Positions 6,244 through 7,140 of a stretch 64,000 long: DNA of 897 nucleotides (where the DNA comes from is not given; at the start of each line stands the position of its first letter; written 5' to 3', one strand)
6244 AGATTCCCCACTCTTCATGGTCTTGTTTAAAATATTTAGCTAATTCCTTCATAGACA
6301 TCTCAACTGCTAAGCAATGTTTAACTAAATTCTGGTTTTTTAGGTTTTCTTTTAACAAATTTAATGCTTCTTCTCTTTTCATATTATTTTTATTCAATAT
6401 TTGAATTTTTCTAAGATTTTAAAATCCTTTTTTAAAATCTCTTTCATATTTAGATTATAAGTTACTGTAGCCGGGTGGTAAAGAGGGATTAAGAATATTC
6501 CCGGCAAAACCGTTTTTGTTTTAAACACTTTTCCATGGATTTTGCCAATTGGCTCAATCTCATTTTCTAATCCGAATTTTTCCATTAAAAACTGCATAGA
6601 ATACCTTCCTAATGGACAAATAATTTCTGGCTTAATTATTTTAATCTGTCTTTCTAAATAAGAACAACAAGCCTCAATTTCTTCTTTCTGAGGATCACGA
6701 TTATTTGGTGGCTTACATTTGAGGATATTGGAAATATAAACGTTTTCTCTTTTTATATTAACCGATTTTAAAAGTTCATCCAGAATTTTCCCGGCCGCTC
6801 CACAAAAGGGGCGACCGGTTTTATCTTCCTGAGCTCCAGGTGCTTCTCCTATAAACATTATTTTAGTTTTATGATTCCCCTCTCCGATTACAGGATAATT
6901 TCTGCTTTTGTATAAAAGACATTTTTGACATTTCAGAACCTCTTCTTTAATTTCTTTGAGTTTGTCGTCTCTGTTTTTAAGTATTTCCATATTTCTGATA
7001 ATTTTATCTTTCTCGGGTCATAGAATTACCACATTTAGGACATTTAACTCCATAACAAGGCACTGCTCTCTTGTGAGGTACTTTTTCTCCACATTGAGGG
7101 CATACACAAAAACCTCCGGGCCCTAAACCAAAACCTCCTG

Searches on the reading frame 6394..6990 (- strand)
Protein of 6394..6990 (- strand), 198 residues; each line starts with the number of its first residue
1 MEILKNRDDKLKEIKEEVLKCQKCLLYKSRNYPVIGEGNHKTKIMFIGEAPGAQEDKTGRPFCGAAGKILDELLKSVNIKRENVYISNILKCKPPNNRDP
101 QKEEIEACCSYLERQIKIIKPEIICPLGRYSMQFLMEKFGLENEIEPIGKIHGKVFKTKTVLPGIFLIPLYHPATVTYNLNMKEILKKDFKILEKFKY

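Call 30: search_protein_families(library=pfam, proteins=[window:6394-6990:-], max_evalue=0.00001)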
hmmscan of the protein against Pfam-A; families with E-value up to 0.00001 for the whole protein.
window:6394-6990:- (198 aa): 1 family
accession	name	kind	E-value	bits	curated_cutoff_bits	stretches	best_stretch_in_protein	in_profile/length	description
PF03167.25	UDG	-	8.8e-36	123.5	24.3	1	36-183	2-128/141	Uracil DNA glycosylase superfamily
